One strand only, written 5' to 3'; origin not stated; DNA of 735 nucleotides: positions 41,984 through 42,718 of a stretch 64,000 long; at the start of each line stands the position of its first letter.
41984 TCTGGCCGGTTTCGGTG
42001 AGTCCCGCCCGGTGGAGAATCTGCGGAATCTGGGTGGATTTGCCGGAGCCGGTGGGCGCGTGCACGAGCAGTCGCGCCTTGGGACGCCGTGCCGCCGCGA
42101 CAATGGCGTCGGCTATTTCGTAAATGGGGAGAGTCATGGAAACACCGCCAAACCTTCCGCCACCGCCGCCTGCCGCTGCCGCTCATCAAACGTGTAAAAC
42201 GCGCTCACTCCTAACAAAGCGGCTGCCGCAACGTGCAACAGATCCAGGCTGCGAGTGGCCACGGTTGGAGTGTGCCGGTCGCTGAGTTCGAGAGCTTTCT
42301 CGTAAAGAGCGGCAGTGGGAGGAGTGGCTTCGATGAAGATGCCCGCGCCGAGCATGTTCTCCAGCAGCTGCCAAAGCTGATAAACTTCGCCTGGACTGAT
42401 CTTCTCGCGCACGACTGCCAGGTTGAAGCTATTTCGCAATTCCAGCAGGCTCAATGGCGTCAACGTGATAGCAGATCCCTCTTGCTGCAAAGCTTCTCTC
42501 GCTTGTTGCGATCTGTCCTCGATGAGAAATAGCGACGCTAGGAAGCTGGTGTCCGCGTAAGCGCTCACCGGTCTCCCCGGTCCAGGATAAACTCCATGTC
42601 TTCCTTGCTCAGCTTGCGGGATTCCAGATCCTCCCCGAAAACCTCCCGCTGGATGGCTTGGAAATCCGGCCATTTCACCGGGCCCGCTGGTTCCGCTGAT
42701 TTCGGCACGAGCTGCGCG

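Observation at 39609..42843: Phd/YefM-VapC module translationally coupled to hrpB (second PIN-TA + helicase unit)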

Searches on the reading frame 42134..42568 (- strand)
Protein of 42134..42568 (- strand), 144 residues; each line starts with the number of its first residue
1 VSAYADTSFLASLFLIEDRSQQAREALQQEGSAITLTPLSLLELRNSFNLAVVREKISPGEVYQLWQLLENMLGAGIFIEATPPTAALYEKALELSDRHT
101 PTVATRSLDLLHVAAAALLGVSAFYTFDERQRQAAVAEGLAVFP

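Call 3: search_protein_families(library=pfam, proteins=[window:42134-42568:-], max_evalue=0.01)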
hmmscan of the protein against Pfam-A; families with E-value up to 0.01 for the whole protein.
window:42134-42568:- (144 aa): 1 family
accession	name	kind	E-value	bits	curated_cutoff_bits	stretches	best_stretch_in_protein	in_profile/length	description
PF01850.27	PIN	-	3.3e-12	47.5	23.6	1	4-135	2-118/120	PIN domain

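Call 4: search_protein_families(library=ncbifam, proteins=[window:42134-42568:-], max_evalue=0.01)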
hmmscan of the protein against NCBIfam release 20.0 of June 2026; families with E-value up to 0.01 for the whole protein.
window:42134-42568:- (144 aa): 0 families

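Call 17: find_homologous_proteins(query=window:42137-42568:-, max_evalue=0.00001)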
Query seq(144 aa) (144 aa): 475 proteins with E <= 0.00001 among 697 candidates; the best 120 are listed.
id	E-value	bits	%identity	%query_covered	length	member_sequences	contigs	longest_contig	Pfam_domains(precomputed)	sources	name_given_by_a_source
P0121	1.9e-83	295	99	100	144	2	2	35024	PF01850.28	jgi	jgi:predicted nucleic acid-binding protein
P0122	8.2e-41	157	57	100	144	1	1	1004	PF01850.28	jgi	jgi:predicted nucleic acid-binding protein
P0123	1.1e-40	156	57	100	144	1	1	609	PF01850.28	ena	-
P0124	1.6e-40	156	57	100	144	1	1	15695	PF01850.28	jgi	jgi:predicted nucleic acid-binding protein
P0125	5.0e-40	154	56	100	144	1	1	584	PF01850.28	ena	-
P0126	6.5e-40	154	56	100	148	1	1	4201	PF01850.28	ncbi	-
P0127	1.1e-39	153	57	100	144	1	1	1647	PF01850.28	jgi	jgi:predicted nucleic acid-binding protein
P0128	1.1e-39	153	56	100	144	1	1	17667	PF01850.28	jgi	jgi:predicted nucleic acid-binding protein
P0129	1.5e-39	153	56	100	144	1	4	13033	PF01850.28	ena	-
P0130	1.5e-39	153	58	100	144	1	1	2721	PF01850.28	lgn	-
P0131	2.9e-39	152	55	100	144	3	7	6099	PF01850.28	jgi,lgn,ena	-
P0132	2.9e-39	152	56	100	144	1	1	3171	PF01850.28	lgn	-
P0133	3.0e-39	152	58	100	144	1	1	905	-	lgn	-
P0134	6.2e-39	151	56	100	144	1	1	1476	PF01850.28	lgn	-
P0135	1.2e-38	150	55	100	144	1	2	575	PF01850.28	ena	-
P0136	3.5e-38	148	55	100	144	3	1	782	PF01850.28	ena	-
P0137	3.9e-38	148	55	100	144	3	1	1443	PF01850.28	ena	-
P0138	9.3e-38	147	59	100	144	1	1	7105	PF01850.28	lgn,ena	-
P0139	1.0e-37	147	56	100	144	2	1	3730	PF01850.28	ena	-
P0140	1.1e-37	147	56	100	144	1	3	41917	PF01850.28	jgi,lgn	jgi:hypothetical protein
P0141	1.3e-37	146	55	99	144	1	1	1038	PF01850.28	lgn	-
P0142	1.3e-37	146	55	100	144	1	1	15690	PF01850.28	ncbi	-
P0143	1.3e-37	146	53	100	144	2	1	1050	PF01850.28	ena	-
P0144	1.5e-37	146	53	99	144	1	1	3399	PF01850.28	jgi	jgi:hypothetical protein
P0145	2.1e-37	146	54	100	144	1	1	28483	PF01850.28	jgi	jgi:predicted nucleic acid-binding protein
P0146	2.5e-37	146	55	100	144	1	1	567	PF01850.28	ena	-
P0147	3.1e-37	145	55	100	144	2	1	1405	PF01850.28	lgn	-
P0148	3.2e-37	145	55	100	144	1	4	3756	PF01850.28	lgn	-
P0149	3.7e-37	145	54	100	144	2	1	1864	PF01850.28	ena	-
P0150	3.8e-37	145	54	100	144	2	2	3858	PF01850.28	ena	-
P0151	3.8e-37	145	53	100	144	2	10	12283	PF01850.28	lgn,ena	-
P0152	7.1e-37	144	55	100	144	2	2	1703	PF01850.28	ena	-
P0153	7.5e-37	144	57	100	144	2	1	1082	PF01850.28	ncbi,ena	-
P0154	7.5e-37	144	55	97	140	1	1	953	PF01850.28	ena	-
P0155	1.1e-36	143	55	100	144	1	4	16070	PF01850.28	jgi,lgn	-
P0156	1.3e-36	143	52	100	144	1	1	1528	PF01850.28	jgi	jgi:predicted nucleic acid-binding protein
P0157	1.7e-36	143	55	100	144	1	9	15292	PF01850.28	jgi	jgi:hypothetical protein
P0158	1.8e-36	143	52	100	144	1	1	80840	PF01850.28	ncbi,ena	-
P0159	1.9e-36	143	53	100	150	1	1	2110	PF01850.28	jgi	jgi:predicted nucleic acid-binding protein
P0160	2.3e-36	142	54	100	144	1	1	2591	PF01850.28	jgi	jgi:hypothetical protein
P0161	2.6e-36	142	53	100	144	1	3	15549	PF01850.28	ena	-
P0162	2.8e-36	142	53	100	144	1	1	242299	PF01850.28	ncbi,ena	-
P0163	3.7e-36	142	54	100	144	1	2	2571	PF01850.28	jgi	jgi:hypothetical protein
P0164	3.9e-36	142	53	100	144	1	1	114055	PF01850.28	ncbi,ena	-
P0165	6.0e-36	141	52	100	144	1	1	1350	PF01850.28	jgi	jgi:predicted nucleic acid-binding protein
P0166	6.3e-36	141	53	100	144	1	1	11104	PF01850.28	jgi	jgi:predicted nucleic acid-binding protein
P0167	7.3e-36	141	53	100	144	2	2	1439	PF01850.28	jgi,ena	jgi:hypothetical protein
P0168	7.9e-36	141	54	100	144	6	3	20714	PF01850.28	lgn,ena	-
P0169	8.7e-36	141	54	100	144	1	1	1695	PF01850.28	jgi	jgi:predicted nucleic acid-binding protein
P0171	9.1e-36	141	51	100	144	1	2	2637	PF01850.28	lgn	-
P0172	1.0e-35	140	53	100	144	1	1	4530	PF01850.28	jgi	jgi:predicted nucleic acid-binding protein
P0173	1.1e-35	140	51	100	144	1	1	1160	PF01850.28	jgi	jgi:hypothetical protein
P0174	1.2e-35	140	52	100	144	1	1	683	PF01850.28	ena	-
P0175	1.2e-35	140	52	100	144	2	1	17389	PF01850.28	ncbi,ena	-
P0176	1.3e-35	140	55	100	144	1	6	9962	PF01850.28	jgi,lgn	-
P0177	1.5e-35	140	53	100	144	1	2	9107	PF01850.28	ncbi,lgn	-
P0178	1.5e-35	140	53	100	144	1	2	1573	PF01850.28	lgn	-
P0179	1.7e-35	140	51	100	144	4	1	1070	PF01850.28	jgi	-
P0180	1.8e-35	140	52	100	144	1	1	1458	PF01850.28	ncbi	-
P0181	1.9e-35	139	53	100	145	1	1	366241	PF01850.28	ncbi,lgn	-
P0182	2.1e-35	139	51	100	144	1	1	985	PF01850.28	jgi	jgi:hypothetical protein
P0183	2.1e-35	139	51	100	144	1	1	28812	PF01850.28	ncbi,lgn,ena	-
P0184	2.2e-35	139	55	100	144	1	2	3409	PF01850.28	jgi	jgi:hypothetical protein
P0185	2.4e-35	139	53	100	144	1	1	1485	PF01850.28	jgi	jgi:predicted nucleic acid-binding protein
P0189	3.4e-35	139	53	100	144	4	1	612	PF01850.28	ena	-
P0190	3.8e-35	139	51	100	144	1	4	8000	PF01850.28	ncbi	-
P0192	4.4e-35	138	52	100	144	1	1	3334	PF01850.28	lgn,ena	-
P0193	5.2e-35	138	55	98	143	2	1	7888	PF01850.28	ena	-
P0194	5.3e-35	138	52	100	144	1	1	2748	PF01850.28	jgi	jgi:predicted nucleic acid-binding protein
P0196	7.0e-35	138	51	100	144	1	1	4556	PF01850.28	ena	-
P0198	7.3e-35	138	51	100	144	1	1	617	PF01850.28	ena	-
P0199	7.3e-35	138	51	100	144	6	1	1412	PF01850.28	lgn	-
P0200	7.6e-35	138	50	100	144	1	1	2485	PF01850.28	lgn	-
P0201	7.8e-35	137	52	98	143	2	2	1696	PF01850.28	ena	-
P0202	8.1e-35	137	53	100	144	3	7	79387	PF01850.28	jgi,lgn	jgi:hypothetical protein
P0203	8.4e-35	137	52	98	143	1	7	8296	PF01850.28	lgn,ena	-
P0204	8.6e-35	137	51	100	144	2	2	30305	PF01850.28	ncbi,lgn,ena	-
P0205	9.2e-35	137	51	100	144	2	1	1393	PF01850.28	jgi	jgi:predicted nucleic acid-binding protein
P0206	1.0e-34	137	53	100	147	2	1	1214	PF01850.28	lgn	-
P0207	1.0e-34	137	53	100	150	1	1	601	PF01850.28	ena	-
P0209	1.3e-34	137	51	100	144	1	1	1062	PF01850.28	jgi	jgi:hypothetical protein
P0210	1.3e-34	137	52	100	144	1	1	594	PF01850.28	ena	-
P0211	1.4e-34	137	53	100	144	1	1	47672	PF01850.28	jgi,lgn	-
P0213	1.8e-34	136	53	100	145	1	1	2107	PF01850.28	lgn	-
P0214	1.8e-34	136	53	100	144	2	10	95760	PF01850.28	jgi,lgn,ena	-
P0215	2.2e-34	136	51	100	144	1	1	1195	PF01850.28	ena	-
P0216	2.3e-34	136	51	100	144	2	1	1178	PF01850.28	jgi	-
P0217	2.3e-34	136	54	100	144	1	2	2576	PF01850.28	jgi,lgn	jgi:predicted nucleic acid-binding protein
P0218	2.6e-34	136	54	100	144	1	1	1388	PF01850.28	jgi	jgi:hypothetical protein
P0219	2.7e-34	136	54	98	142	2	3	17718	PF01850.28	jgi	jgi:predicted nucleic acid-binding protein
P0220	2.7e-34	136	51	100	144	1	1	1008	PF01850.28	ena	-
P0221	2.8e-34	136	51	100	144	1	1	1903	PF01850.28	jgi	-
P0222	3.1e-34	136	51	100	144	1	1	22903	PF01850.28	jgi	jgi:predicted nucleic acid-binding protein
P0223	3.2e-34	136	51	98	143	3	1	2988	PF01850.28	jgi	jgi:predicted nucleic acid-binding protein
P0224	3.4e-34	135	52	99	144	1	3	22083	PF01850.28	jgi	jgi:predicted nucleic acid-binding protein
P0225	3.8e-34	135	51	100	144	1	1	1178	PF01850.28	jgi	jgi:hypothetical protein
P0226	4.4e-34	135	51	100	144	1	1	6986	PF01850.28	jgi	jgi:predicted nucleic acid-binding protein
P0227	5.1e-34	135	45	100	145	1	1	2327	PF01850.28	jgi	jgi:predicted nucleic acid-binding protein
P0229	5.6e-34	135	50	100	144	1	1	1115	PF01850.28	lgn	-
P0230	5.8e-34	135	52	98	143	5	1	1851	PF01850.28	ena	-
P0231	6.8e-34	134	51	99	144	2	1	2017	PF01850.28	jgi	-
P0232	6.8e-34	134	55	99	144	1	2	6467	PF01850.28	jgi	jgi:hypothetical protein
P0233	6.9e-34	134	51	100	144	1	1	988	PF01850.28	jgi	jgi:hypothetical protein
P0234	7.0e-34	134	53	100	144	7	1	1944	PF01850.28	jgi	jgi:predicted nucleic acid-binding protein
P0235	7.2e-34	134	51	100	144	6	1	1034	PF01850.28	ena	-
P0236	7.9e-34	134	50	100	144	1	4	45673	PF01850.28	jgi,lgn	jgi:hypothetical protein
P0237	8.0e-34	134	51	100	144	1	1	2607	PF01850.28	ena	-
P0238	8.7e-34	134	53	100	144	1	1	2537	PF01850.28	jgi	jgi:hypothetical protein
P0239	8.9e-34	134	50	100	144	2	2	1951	PF01850.28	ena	-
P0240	1.0e-33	134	52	98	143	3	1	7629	PF01850.28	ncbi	-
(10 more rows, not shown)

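Call 29: find_related_loci(query=A5, collection=metagenome_contigs, flank=4000)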
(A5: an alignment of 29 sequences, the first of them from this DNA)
Query A5 (144 aa) in metagenome_contigs; peptide patterns used: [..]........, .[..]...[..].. (x = any residue, [..] = any of these).
496 stretches matched a pattern; 232 encode a relative of the query (tblastn E <= 1e-3); the best 80 are kept; 80 distinct loci.
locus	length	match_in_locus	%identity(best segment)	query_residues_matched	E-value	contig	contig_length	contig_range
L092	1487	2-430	54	2-144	9e-46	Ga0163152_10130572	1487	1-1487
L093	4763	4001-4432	55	1-144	1e-44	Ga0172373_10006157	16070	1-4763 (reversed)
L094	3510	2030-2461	55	1-144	2e-44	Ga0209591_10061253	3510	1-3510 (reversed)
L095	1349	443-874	53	1-144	3e-45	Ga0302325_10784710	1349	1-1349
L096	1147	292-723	53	1-144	9e-46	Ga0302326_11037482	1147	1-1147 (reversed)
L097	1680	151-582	52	1-144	2e-43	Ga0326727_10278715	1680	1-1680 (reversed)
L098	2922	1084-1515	50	1-144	7e-43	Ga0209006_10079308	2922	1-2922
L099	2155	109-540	53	1-144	2e-42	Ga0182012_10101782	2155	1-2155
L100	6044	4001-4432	50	1-144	2e-42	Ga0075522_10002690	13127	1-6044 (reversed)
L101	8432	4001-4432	54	1-144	2e-42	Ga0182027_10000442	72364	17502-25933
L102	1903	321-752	51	1-144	2e-42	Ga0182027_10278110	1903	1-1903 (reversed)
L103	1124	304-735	50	1-144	1e-43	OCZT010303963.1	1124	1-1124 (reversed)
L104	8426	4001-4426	54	1-142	9e-42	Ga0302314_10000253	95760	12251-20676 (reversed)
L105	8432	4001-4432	51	1-144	1e-41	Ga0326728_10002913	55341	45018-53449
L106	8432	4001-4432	49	1-144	3e-41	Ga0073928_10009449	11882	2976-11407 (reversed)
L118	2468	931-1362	51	1-144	1e-40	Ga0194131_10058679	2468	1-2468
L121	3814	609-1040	50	1-144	9e-40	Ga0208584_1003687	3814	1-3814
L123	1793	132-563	52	1-144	8e-40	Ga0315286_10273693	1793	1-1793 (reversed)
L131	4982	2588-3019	50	1-144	6e-39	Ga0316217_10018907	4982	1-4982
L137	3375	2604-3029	52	3-144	2e-38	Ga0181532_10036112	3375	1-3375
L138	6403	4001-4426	52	3-144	2e-38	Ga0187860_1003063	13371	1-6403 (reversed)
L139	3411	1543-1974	49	1-144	1e-38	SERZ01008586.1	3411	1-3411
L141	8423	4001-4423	47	4-144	4e-38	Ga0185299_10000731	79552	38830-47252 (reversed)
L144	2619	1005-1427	50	4-144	7e-38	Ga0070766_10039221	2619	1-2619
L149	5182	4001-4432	49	1-144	1e-37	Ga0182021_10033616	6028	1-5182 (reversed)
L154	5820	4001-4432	49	1-144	1e-37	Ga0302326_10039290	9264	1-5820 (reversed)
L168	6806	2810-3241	45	1-144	1e-33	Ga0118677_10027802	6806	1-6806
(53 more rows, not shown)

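Call 31: search_protein_families(library=pfam, proteins=[L101:4449-6590:+, L168:3256-6027:+, L154:4438-5730:+, L141:4423-5118:+], max_evalue=0.001)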
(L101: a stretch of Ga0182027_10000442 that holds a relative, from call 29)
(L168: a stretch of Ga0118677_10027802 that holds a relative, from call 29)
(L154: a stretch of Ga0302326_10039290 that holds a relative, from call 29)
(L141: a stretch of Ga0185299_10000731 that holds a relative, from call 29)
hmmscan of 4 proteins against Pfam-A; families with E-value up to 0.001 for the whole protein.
L101:4449-6590:+ (713 aa): 0 families

L168:3256-6027:+ (923 aa): 5 families
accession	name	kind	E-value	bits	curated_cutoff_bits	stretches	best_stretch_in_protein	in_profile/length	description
PF00271.37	Helicase_C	-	9.5e-17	61.7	23.5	1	714-819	18-110/110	Helicase conserved C-terminal domain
PF13091.12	PLDc_2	-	8e-12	45.6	27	1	38-195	3-132/132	PLD-like domain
PF00176.29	SNF2-rel_dom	-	2.1e-10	40.6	24.9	1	272-448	21-182/290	SNF2-related domain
PF04851.21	ResIII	-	1e-06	29.2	22.5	1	270-429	25-162/164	Type III restriction enzyme, res subunit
PF00270.35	DEAD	-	8.4e-05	22.8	26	1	275-429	21-160/167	DEAD/DEAH box helicase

L154:4438-5730:+ (430 aa): 1 family
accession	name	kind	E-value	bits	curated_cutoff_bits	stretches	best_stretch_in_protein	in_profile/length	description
PF12708.12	Pect-lyase_RHGA_epim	-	6.9e-11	42.8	27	1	29-91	3-66/213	Rhamnogalacturonase A/epimerase, pectate lyase-like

L141:4423-5118:+ (231 aa): 5 families
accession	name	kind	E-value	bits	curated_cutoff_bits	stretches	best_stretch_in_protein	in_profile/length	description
PF00005.33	ABC_tran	-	1.6e-34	119.8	25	1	21-169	1-136/137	ABC transporter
PF13304.12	AAA_21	-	4.9e-05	24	27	0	147-204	242-302/304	AAA domain, putative AbiEii toxin, Type IV TA system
PF02463.25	SMC_N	-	7.5e-05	22.7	40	0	118-216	119-213/220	RecF/RecN/SMC N terminal domain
PF13401.12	AAA_22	-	0.00018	22.2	27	1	30-75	4-33/130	AAA domain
PF13555.12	AAA_29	-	0.00071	19.7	27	0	23-48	14-39/61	P-loop containing region of AAA domain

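Call 52: list_cluster_members(proteins=[P0126, P0142, P0158, P0162, P0164, P0181, P0183, P0175, P0204, P0240])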
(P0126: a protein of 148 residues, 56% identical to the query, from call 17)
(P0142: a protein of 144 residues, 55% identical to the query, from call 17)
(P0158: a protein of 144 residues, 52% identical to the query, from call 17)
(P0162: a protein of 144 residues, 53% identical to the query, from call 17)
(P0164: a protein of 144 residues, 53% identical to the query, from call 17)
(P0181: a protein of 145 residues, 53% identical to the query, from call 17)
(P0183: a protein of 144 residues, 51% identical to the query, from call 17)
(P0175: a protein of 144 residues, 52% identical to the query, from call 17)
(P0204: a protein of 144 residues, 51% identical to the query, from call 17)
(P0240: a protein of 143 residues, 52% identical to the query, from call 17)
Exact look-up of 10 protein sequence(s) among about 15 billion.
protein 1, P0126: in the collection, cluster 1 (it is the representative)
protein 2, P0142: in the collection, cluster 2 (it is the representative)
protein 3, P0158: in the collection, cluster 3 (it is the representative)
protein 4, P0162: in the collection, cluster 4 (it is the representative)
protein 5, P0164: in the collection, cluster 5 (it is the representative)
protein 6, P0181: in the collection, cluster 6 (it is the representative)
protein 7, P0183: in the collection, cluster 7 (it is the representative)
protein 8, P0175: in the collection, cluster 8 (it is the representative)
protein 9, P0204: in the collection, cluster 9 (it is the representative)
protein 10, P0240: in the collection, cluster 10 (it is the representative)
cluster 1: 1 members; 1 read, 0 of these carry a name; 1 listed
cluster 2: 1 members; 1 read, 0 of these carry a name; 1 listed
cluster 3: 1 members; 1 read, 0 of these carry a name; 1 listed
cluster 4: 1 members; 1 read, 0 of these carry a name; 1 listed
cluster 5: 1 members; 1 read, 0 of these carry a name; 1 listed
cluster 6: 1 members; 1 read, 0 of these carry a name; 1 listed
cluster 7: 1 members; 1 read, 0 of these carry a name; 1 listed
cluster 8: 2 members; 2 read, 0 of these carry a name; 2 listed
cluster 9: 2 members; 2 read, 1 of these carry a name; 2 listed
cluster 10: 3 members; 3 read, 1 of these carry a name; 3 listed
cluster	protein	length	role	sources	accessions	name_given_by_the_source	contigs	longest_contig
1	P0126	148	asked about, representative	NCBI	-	-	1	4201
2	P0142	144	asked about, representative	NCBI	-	-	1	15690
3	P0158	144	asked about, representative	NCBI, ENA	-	-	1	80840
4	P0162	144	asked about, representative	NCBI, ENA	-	-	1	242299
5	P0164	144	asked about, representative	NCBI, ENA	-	-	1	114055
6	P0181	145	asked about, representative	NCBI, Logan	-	-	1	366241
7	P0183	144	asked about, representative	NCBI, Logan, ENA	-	-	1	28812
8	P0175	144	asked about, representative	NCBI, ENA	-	-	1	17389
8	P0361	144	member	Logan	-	-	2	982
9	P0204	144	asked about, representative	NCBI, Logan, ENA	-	-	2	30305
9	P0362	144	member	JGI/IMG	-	predicted nucleic acid-binding protein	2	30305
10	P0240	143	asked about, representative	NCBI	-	-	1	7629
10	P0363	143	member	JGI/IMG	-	predicted nucleic acid-binding protein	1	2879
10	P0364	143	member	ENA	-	-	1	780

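Call 54: search_protein_families(library=padloc, proteins=[window:42134-42568:-], max_evalue=0.001)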
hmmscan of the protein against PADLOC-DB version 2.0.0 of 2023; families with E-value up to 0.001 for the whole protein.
window:42134-42568:- (144 aa): 0 families

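Call 59: search_solved_structures(query=A5, max_evalue=0.01)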
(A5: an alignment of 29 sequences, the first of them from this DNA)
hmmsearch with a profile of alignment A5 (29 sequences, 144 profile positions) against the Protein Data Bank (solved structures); distinct sequences matched with E-value up to 0.01: 1.
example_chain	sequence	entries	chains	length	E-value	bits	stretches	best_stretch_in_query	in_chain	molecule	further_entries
2fe1_A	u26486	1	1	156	0.0023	21.2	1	3-69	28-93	conserved hypothetical protein PAE0151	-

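Call 63: search_protein_families(library=pfam, proteins=[L123:563-886:+, L139:1974-2303:+, L149:4432-4761:+, L137:3034-3348:+, L131:3090-3398:+, L098:1579-2343:+, L121:1116-2396:+, L118:1406-2335:+, L138:4597-5349:+, L144:1505-2191:+], max_evalue=0.001)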
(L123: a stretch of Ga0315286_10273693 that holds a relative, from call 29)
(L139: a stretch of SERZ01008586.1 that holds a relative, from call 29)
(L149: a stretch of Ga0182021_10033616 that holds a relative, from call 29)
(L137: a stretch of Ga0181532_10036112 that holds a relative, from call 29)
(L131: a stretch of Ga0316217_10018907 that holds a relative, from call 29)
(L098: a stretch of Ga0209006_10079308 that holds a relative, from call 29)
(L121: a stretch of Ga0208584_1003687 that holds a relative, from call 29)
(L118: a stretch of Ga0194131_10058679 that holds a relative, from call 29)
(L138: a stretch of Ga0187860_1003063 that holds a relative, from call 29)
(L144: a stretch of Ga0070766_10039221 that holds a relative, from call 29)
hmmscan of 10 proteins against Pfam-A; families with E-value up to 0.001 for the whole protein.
L123:563-886:+ (107 aa): 3 families
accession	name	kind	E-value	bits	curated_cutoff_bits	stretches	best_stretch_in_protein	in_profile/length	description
PF01381.28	HTH_3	-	3.6e-10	40.2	23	1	22-70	5-53/55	Helix-turn-helix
PF13560.12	HTH_31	-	2.1e-05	25.2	27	1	25-71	13-60/64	Helix-turn-helix domain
PF12844.13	HTH_19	-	2.4e-05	24.6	30.2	1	25-70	11-56/64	Helix-turn-helix domain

L139:1974-2303:+ (109 aa): 0 families

L149:4432-4761:+ (109 aa): 3 families
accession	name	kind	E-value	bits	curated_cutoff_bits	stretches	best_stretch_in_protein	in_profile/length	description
PF13542.12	HTH_Tnp_ISL3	-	1e-05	25.4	27.4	1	50-77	23-49/51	Helix-turn-helix domain of transposase family ISL3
PF13443.12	HTH_26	-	0.00015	22.4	22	1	52-77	8-33/63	Cro/C1-type HTH DNA-binding domain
PF13412.12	HTH_24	-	0.00089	19.2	21.9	0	52-77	15-40/48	Winged helix-turn-helix DNA-binding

L137:3034-3348:+ (104 aa): 1 family
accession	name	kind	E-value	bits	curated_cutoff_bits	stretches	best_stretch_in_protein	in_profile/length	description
PF06004.18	DUF903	-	4.9e-06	26.8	27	1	44-90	2-48/49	Bacterial protein of unknown function (DUF903)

L131:3090-3398:+ (102 aa): 0 families

L098:1579-2343:+ (254 aa): 2 families
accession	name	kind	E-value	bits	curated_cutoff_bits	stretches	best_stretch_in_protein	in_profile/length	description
PF00072.30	Response_reg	-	1.7e-27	96.2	30.2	1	25-132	2-110/111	Response regulator receiver domain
PF00486.34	Trans_reg_C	-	2.3e-25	88.9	26.2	1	173-248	2-77/77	Transcriptional regulatory protein, C terminal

L121:1116-2396:+ (426 aa): 0 families

L118:1406-2335:+ (309 aa): 0 families

L138:4597-5349:+ (250 aa): 0 families

L144:1505-2191:+ (228 aa): 5 families
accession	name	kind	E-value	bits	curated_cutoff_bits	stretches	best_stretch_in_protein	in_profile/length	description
PF00005.33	ABC_tran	-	8.3e-35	120.8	25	1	21-169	1-136/137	ABC transporter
PF13304.12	AAA_21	-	1.7e-06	28.8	27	0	147-204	242-302/304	AAA domain, putative AbiEii toxin, Type IV TA system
PF02463.25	SMC_N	-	1.8e-06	28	40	0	119-215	114-212/220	RecF/RecN/SMC N terminal domain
PF13401.12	AAA_22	-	0.00013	22.7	27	1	30-81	4-33/130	AAA domain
PF13555.12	AAA_29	-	0.00026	21.1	27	1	24-48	15-39/61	P-loop containing region of AAA domain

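Call 69: predict_structure(alignment_id=A5)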
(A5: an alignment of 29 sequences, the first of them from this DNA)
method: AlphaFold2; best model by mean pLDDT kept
length: 144 residues; sequences in the alignment: 29
mean_pLDDT: 93.7   pTM: 0.87
mean pLDDT of the five models: 93.7, 92.8, 91.9, 91.0, 91.0
residues with pLDDT >= 90: 126; 70-90: 15; 50-70: 3; < 50: 0
segments of 3 or more residues with pLDDT < 50: none
pLDDT, mean of each block of 10 residues (from residue 1): 92 93 95 94 97 97 97 97 96 90 78 97 95 94 94
secondary structure, 60 per line:
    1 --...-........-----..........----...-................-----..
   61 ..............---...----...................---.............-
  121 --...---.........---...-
elements in order: E3-5 H7-14 H20-29 E34-36 H38-53 H59-74 E78-80 H85-103 H107-119 E123-125 H129-137 E141-143
